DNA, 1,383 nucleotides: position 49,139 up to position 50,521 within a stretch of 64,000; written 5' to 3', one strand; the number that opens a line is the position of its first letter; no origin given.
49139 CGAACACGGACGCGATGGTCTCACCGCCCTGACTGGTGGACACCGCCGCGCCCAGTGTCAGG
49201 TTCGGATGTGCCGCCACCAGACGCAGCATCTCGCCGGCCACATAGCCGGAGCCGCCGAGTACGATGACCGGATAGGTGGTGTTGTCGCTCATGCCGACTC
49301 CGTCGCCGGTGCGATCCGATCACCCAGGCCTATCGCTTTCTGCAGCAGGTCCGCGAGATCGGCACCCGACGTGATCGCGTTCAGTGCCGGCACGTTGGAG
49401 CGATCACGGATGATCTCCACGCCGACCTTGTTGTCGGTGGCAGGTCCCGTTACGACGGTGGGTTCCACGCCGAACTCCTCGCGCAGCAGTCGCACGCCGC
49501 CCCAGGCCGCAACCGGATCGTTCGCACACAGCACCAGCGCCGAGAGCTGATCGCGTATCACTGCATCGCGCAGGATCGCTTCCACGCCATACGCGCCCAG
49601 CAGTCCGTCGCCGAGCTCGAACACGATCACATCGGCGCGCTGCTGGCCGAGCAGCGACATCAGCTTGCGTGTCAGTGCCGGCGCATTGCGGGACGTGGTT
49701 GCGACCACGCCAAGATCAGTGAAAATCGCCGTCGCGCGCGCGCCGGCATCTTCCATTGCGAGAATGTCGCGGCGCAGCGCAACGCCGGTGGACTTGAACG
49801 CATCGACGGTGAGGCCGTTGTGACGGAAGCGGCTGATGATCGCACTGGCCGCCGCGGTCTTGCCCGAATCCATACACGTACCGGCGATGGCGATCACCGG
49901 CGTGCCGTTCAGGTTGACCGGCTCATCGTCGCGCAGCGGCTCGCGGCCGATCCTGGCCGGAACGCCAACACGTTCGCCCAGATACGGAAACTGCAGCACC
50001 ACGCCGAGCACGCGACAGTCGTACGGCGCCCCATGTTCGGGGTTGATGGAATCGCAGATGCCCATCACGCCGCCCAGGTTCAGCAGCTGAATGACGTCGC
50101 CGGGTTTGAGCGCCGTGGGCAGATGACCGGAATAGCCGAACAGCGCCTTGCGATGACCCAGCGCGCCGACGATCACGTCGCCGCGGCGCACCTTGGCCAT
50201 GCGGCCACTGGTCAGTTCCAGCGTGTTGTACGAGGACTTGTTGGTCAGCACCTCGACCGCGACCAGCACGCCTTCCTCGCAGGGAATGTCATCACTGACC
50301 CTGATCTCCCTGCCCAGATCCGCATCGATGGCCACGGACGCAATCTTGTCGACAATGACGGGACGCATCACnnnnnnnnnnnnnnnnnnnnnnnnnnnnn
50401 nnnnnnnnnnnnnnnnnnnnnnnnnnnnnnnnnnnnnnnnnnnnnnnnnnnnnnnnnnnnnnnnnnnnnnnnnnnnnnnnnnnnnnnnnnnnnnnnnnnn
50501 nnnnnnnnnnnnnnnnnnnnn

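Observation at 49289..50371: Uncharacterised BioD/CobQ-like P-loop protein translationally coupled between argG and argC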

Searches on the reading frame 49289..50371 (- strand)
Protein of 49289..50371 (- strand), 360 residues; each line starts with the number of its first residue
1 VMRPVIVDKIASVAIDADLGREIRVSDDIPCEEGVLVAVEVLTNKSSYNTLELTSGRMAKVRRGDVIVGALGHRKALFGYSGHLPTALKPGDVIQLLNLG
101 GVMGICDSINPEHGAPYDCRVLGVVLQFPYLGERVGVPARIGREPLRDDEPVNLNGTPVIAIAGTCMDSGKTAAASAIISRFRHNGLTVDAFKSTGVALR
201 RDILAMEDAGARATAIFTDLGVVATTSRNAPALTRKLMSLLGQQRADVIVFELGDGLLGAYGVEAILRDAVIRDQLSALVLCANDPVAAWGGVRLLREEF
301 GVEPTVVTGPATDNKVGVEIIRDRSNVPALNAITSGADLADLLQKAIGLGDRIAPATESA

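Call 3: search_protein_families(library=pfam, proteins=[window:49289-50371:-], max_evalue=0.01)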
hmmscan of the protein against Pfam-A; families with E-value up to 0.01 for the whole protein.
window:49289-50371:- (360 aa): 1 family
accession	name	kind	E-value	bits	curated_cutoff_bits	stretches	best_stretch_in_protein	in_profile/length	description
PF03205.20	MobB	-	0.00072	19.9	26.6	1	159-252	1-97/133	Molybdopterin guanine dinucleotide synthesis protein B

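Call 4: search_protein_families(library=ncbifam, proteins=[window:49289-50371:-], max_evalue=0.01)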
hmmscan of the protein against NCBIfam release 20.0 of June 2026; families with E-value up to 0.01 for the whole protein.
window:49289-50371:- (360 aa): 2 families
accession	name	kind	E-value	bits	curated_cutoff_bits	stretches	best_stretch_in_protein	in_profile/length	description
TIGR00176.1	mobB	equivalog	0.00014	21.9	76.2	1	159-251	1-95/155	molybdopterin-guanine dinucleotide biosynthesis protein B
NF008744.0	PRK11776.1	equivalog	0.0049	15.5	524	0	43-76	380-412/460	ATP-dependent RNA helicase DbpA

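Call 5: find_homologous_proteins(query=window:49289-50371:-, max_evalue=0.001)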
Query window:49289-50371:- (360 aa): 6471 proteins with E <= 0.001 among 8000 candidates; the best 120 are listed.
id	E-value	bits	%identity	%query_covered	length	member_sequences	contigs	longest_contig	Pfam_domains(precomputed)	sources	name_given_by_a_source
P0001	1.6e-225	766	99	100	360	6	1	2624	-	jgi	jgi:hypothetical protein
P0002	2.2e-193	660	85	100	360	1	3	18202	-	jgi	jgi:hypothetical protein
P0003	3.5e-193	659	85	100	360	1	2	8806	-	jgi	jgi:hypothetical protein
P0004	2.6e-192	657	84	100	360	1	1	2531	-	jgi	jgi:hypothetical protein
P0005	3.4e-192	656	85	100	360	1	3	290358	-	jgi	jgi:hypothetical protein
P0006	9.4e-183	625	78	99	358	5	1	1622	-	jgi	jgi:hypothetical protein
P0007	2.2e-182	624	79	99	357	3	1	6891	-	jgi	jgi:hypothetical protein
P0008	2.6e-182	624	78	99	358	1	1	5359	-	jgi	jgi:hypothetical protein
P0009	3.7e-182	623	79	99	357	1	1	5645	-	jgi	jgi:hypothetical protein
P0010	8.4e-182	622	79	99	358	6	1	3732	-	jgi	jgi:hypothetical protein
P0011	1.1e-181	622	77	99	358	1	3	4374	-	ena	-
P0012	1.9e-181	621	79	99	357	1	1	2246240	-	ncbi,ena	-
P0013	1.3e-180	618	78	99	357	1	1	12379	-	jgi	jgi:hypothetical protein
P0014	4.7e-180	616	76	99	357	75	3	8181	-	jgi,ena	jgi:hypothetical protein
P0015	4.9e-180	616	77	99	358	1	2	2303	-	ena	-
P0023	9.6e-179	612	78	99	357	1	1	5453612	-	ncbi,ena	-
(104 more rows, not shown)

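Call 6: search_solved_structures(query=window:49289-50371:-, max_evalue=10, show_alignments=3)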
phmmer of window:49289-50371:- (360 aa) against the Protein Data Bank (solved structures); distinct sequences matched with E-value up to 10: 0.

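Call 8: find_related_loci(query=window:49289-50371:-, collection=genome_contigs, flank=10000)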
Query window:49289-50371:- (360 aa) in genome_contigs; peptide patterns used: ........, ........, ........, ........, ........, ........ (x = any residue, [..] = any of these).
599 stretches matched a pattern (row limit reached: there are more); 552 encode a relative of the query (tblastn E <= 1e-3); the best 80 are kept; 80 distinct loci.
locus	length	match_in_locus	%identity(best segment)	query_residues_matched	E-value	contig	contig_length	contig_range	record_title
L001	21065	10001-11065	93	1-355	0e+0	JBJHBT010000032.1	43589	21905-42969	MAG: Gammaproteobacteria bacterium isolate SF2967_J5348.metabat2_refined.093_sub NODE_978_length_43589_cov_5.271248, who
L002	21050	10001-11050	79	2-351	0e+0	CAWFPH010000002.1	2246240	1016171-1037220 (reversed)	MAG: uncultured Gammaproteobacteria bacterium isolate MFD05442.bin.1.18 genome assembly, contig: contig_3083, whole geno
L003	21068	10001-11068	75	2-357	0e+0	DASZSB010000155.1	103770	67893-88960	MAG TPA_asm: Gammaproteobacteria bacterium isolate SMAG_U6039 k141_81179, whole genome shotgun sequence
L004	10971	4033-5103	75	2-358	0e+0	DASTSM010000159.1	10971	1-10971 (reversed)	MAG TPA_asm: Gammaproteobacteria bacterium isolate SMAG_U2280 k141_296875, whole genome shotgun sequence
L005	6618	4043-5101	75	2-354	0e+0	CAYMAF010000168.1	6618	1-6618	MAG TPA_asm: uncultured Gammaproteobacteria bacterium isolate SRP268622_co1_360 genome assembly, contig: NODE_28787_leng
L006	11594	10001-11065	74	2-356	1e-178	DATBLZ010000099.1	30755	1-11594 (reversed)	MAG TPA_asm: Gammaproteobacteria bacterium isolate SMAG_U3985 k141_3103161, whole genome shotgun sequence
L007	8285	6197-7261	74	2-356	3e-176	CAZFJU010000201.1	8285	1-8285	MAG TPA_asm: uncultured Gammaproteobacteria bacterium isolate SRP220891_co3_69 genome assembly, contig: NODE_15025_lengt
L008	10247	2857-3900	75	2-349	3e-175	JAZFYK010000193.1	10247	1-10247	MAG: Gammaproteobacteria bacterium isolate MT5bin.29 MT5bin.29_193, whole genome shotgun sequence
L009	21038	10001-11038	75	2-347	3e-173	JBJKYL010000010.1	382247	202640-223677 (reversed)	MAG: Candidatus Rariloculaceae bacterium isolate LRMED-394 Gammaproteobacteria-LRMED-394-C10, whole genome shotgun seque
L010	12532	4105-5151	75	2-350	7e-173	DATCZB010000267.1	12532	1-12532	MAG TPA_asm: Gammaproteobacteria bacterium isolate SMAG_U59 k141_1234455, whole genome shotgun sequence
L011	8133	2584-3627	74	2-349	1e-172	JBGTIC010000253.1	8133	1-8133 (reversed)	MAG: Gammaproteobacteria bacterium isolate JTS-RE254 k141_3379119, whole genome shotgun sequence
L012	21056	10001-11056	75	2-353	2e-171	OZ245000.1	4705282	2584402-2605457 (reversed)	MAG: Candidatus Rariloculaceae bacterium isolate 04f5adf3-adc5-4b11-a252-46a7a8cc0e04 genome assembly, chromosome: 1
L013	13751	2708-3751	74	2-349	4e-171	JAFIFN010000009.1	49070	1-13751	MAG: Gammaproteobacteria bacterium isolate Super_Day8_Bin.28 NODE_271_length_49070_cov_7.919861, whole genome shotgun se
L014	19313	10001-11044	74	2-349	4e-171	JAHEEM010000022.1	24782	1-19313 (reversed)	MAG: Rhodospirillaceae bacterium isolate Ww272 NODE_3416_length_24782_cov_2.854548, whole genome shotgun sequence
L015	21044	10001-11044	72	2-349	2e-170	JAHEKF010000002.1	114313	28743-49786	MAG: Rhodospirillaceae bacterium isolate Ww577 NODE_139_length_114313_cov_7.639607, whole genome shotgun sequence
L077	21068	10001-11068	65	2-360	3e-157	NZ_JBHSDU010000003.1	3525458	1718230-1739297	Steroidobacter flavus strain CGMCC 1.10759 velvet_auto_105_3, whole genome shotgun sequence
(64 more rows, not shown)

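Call 17: search_protein_representatives(protein=window:49289-50371:-)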
Query: 360 residues. Proteins with E-value up to 0.001 (for the whole library): 1444; up to 1e-10: 868; up to 1e-30: 196. The best 150 are listed.
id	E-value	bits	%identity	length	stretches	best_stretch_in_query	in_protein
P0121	1.4e-149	514.3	67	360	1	2-350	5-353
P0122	2.0e-111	388.9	70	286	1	2-264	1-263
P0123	5.4e-99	348.0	63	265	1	96-356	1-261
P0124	2.0e-94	332.9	64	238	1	58-295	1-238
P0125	8.0e-91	321.1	67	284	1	2-221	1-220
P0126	5.5e-90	318.4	48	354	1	6-349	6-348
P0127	2.2e-89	316.4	62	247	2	2-167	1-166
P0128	2.7e-88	312.8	46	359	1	2-347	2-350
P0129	6.8e-85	301.6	66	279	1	2-203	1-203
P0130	7.6e-84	298.2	73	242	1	2-194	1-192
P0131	1.2e-78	281.1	48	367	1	4-335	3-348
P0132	5.9e-78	278.8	44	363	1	5-352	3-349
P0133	1.5e-77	277.5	57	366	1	96-335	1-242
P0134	1.7e-75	270.7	55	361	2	2-244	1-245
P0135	5.8e-75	269.0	57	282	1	2-229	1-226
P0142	2.4e-69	250.5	40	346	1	5-342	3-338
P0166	1.3e-58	215.2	64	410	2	88-213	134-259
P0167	4.4e-57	210.2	43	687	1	2-343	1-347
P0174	2.4e-54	201.2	39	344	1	2-335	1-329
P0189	5.6e-49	183.5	40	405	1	4-287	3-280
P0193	3.2e-48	181.0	39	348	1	31-335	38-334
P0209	2.3e-44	168.4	32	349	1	2-327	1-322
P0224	3.0e-42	161.4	41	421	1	47-324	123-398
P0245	3.9e-38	147.9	34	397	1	16-347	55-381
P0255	4.6e-37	144.3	41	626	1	42-339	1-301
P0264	4.2e-36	141.2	53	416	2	272-335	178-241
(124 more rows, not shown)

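Call 19: search_solved_structures(query=A1, max_evalue=10, show_alignments=3)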
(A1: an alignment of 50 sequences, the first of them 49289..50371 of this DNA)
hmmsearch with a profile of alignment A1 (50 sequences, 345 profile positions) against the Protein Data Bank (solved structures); distinct sequences matched with E-value up to 10: 37.
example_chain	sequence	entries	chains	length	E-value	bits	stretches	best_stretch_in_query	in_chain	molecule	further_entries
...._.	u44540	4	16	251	0.00018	23.7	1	144-194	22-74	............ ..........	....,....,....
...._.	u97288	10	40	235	0.00099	21.2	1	148-194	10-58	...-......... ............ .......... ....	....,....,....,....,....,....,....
6nka_A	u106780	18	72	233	0.0011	21.1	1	148-194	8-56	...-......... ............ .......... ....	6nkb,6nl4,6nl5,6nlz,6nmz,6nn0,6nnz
1rj9_A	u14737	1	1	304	0.0023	20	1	107-180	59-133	Signal Recognition Protein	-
4oyh_A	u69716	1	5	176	0.0032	19.5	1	146-204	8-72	Molybdopterin-guanine dinucleotide biosynthesis protein B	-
4wop_A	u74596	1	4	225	0.0037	19.3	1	149-194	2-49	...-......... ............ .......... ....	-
2j7p_D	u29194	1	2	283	0.0038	19.3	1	107-181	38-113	CELL DIVISION PROTEIN FTSY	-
2cnw_D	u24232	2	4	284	0.0038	19.3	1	107-181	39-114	CELL DIVISION PROTEIN FTSY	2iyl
1okk_D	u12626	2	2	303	0.0047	19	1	107-180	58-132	CELL DIVISION PROTEIN FTSY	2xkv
2q9a_A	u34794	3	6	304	0.0048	19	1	107-180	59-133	Cell division protein ftsY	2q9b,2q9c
4nkr_A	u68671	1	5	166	0.0088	18.1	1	149-204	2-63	Molybdopterin-guanine dinucleotide biosynthesis protein B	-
1dts_A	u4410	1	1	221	0.03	16.4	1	152-185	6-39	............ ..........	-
7osv_A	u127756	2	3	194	0.03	16.4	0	263-295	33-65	DeNovoTIM6-SB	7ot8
1a82_A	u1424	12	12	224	0.031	16.3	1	152-185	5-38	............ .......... | PROTEIN (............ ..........) | DETHIOBIOTIN SYNTHASE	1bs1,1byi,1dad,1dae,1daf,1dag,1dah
2f1r_A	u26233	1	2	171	0.056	15.5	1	150-184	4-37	molybdopterin-guanine dinucleotide biosynthesis protein B (mobB)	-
3of5_A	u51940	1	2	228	0.13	14.3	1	152-184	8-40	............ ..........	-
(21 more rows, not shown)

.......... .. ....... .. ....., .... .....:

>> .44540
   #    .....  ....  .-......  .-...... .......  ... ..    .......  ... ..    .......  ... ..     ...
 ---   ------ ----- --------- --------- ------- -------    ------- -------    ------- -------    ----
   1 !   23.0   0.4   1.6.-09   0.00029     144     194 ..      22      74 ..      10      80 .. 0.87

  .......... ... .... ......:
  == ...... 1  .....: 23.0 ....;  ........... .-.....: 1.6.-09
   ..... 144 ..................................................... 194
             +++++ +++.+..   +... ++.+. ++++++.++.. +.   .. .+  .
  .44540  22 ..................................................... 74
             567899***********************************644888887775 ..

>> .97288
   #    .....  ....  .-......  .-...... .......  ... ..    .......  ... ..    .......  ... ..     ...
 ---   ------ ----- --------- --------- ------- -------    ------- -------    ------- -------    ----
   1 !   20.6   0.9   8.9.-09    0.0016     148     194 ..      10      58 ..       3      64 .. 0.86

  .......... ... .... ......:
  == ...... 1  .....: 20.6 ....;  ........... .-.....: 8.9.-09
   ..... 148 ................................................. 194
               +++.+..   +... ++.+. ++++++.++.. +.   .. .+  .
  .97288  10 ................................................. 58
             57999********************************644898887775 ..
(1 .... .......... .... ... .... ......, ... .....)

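Call 20: search_protein_families(library=pfam, alignment_id=A1, max_evalue=1)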
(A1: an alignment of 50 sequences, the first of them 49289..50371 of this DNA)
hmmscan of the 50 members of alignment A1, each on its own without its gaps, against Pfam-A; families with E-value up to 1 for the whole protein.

A. member 1, window:49289-50371:- (360 aa): 1 family
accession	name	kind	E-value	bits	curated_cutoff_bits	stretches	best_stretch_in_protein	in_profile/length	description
PF03205.20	MobB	-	0.00072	19.9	26.6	1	159-252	1-97/133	Molybdopterin guanine dinucleotide synthesis protein B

B. families by the number of members that match (of 50 scanned): 43 families (the first 25 are shown)
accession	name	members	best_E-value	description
PF03205.20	MobB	34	6.4e-06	Molybdopterin guanine dinucleotide synthesis protein B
PF01656.29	CbiA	30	3.4e-06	CobQ/CobB/MinD/ParA nucleotide binding domain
PF07755.17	DUF1611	29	1.3e-05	Domain of unknown function (DUF1611_C) P-loop domain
PF13500.12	AAA_26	11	0.00018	AAA domain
PF03266.21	NTPase_1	3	0.012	NTPase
PF13604.12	AAA_30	2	8.3e-05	AAA domain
PF00004.35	AAA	2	0.037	ATPase family associated with various cellular activities (AAA)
PF02606.20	LpxK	2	0.05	Tetraacyldisaccharide-1-P 4'-kinase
PF13238.12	AAA_18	2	0.064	AAA domain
PF10842.14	DUF2642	2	0.1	Protein of unknown function (DUF2642)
PF02492.25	cobW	1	0.0013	CobW/HypB/UreG, nucleotide-binding domain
PF13245.12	AAA_19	1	0.0034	AAA domain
PF20688.2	GREB1_2nd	1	0.011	GREB1, second domain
PF03308.22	MeaB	1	0.011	Methylmalonyl Co-A mutase-associated GTPase MeaB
PF09619.16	YscW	1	0.018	Type III secretion system lipoprotein chaperone (YscW)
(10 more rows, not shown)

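Call 30: predict_structure(alignment_id=A1)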
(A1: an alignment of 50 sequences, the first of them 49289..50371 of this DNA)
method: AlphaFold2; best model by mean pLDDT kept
length: 360 residues; sequences in the alignment: 50
mean_pLDDT: 96.1   pTM: 0.92
mean pLDDT of the five models: 96.1, 95.5, 95.5, 95.3, 95.0
residues with pLDDT >= 90: 333; 70-90: 20; 50-70: 6; < 50: 1
segments of 3 or more residues with pLDDT < 50: none
pLDDT, mean of each block of 10 residues (from residue 1): 97 96 98 98 97 97 98 95 98 98 98 97 96 92 85 97 97 98 97 97 98 97 97 97 97 96 98 98 99 98 98 98 98 98 96 67
secondary structure, 60 per line:
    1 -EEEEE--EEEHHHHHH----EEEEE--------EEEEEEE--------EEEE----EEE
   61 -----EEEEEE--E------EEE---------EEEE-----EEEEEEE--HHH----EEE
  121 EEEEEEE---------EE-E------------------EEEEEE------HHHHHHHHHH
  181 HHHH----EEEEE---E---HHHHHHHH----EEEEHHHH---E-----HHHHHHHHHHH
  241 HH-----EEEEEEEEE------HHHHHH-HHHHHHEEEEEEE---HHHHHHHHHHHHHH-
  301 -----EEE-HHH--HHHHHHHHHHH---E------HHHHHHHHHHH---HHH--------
elements in order: E2-6 E9-11 H12-17 E22-26 E35-41 E50-53 E58-60 E66-71 E81-83 E93-96 E102-108 E118-127 E159-164 H171-184 E189-193 H201-208 E213-216 H217-220 H230-242 E248-256 H263-268 H270-275 E276-282 H286-299 E306-308 H315-325 H336-346

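Call 32: fold_search(model_id=the predicted structure, library=pdb)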
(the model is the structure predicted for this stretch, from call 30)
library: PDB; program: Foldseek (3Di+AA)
matches with E <= 10: 1540; with E <= 0.001: 159
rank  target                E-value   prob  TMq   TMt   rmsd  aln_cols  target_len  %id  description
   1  5gaf_i                1.8e-06  1.00  0.37  0.34   9.2       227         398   15  RNC in complex with SRP (released 2016-02-03)
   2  2c03_B                2.3e-06  1.00  0.39  0.46   7.9       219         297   16  GDP COMPLEX OF SRP GTPASE FFH NG DOMAIN (released 2007-02-13)
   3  2c03_A                2.4e-06  1.00  0.38  0.45   7.9       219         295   16  GDP COMPLEX OF SRP GTPASE FFH NG DOMAIN (released 2007-02-13)
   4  1jpn_B                3.5e-06  1.00  0.39  0.46   7.9       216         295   17  GMPPNP Complex of SRP GTPase NG Domain (released 2002-02-02)
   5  3of5_A                3.7e-06  1.00  0.40  0.61   5.0       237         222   13  Crystal Structure of a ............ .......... from Francisella tularensis subsp. tularensis SCHU S4 (released 2011-02-02)
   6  7o9f_B                4.2e-06  1.00  0.38  0.45   9.3       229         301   14  Bacillus subtilis Ffh in complex with ppGpp (released 2022-02-02)
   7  1jpn_A                5.3e-06  1.00  0.39  0.47   7.8       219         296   17  GMPPNP Complex of SRP GTPase NG Domain (released 2002-02-02)
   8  2xxa_B                7.2e-06  1.00  0.38  0.47   7.6       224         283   17  The Crystal Structure of the Signal Recognition Particle (SRP) in Complex with its Receptor(SR) (released 2011-03-02)
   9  2og2                  7.2e-06  1.00  0.39  0.45   7.6       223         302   17  Crystal structure of chloroplast FtsY from Arabidopsis thaliana (released 2007-12-11)
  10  7o9f_A                7.2e-06  1.00  0.38  0.45   9.2       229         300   14  Bacillus subtilis Ffh in complex with ppGpp (released 2022-02-02)
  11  1dbs                  7.6e-06  1.00  0.34  0.51   6.6       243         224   15  MECHANISTIC IMPLICATIONS AND FAMILY RELATIONSHIPS FROM THE STRUCTURE OF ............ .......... (released 1995-04-20)
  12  1rj9_B                8.6e-06  1.00  0.38  0.47   8.3       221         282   16  Structure of the heterodimer of the conserved GTPase domains of the Signal Recognition Particle (Ffh) and Its Receptor (released 2004-01-27)
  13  6cy1_B                9.1e-06  1.00  0.37  0.42   5.9       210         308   17  Crystal structure of Signal recognition particle receptor FtsY from Elizabethkingia anophelis (released 2018-05-02)
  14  7o9g                  9.7e-06  1.00  0.39  0.47   8.0       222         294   13  Escherichia coli Ffh in complex with ppGpp (released 2022-02-02)
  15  2obn_A                1.0e-05  1.00  0.40  0.41   5.4       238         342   15  Crystal structure of a duf1611 family protein (ava_3511) from anabaena variabilis atcc 29413 at 2.30 A resolution (released 2007-01-16)
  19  2obn_B                1.2e-05  1.00  0.39  0.41   5.5       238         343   15  Crystal structure of a duf1611 family protein (ava_3511) from anabaena variabilis atcc 29413 at 2.30 A resolution (released 2007-01-16)
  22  3of5_B                1.4e-05  1.00  0.39  0.61   5.2       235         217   12  Crystal Structure of a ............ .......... from Francisella tularensis subsp. tularensis SCHU S4 (released 2011-02-02)
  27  2obn_C                1.6e-05  1.00  0.39  0.41   5.4       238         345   16  Crystal structure of a duf1611 family protein (ava_3511) from anabaena variabilis atcc 29413 at 2.30 A resolution (released 2007-01-16)
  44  2obn_D                3.1e-05  1.00  0.39  0.41   5.4       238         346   16  Crystal structure of a duf1611 family protein (ava_3511) from anabaena variabilis atcc 29413 at 2.30 A resolution (released 2007-01-16)
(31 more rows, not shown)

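Call 33: find_encoding_contigs(protein=P0209, flank=8000, max_places=4)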
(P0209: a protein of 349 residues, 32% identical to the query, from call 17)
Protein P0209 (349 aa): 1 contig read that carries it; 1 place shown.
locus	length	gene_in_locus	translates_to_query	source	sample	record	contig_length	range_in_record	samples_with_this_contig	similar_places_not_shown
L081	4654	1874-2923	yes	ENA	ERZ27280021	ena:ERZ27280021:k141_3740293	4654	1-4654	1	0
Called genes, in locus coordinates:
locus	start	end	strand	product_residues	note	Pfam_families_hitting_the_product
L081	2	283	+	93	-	?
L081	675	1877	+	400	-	PF00764:Arginosuc_synth, PF06508:QueC (weak), PF20979:Arginosuc_syn_C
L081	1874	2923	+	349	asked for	-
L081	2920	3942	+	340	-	PF02729:OTCace_N, PF00185:OTCace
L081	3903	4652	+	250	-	?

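Call 34: find_encoding_contigs(protein=P0142, flank=8000, max_places=4)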
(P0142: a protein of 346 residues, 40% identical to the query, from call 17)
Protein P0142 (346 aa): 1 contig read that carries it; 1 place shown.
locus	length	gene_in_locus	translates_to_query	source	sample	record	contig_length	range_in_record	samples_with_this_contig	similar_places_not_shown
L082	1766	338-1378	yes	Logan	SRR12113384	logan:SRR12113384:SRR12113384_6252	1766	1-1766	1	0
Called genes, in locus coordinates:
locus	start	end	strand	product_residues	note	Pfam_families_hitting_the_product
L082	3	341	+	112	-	?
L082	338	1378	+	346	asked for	-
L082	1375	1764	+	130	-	?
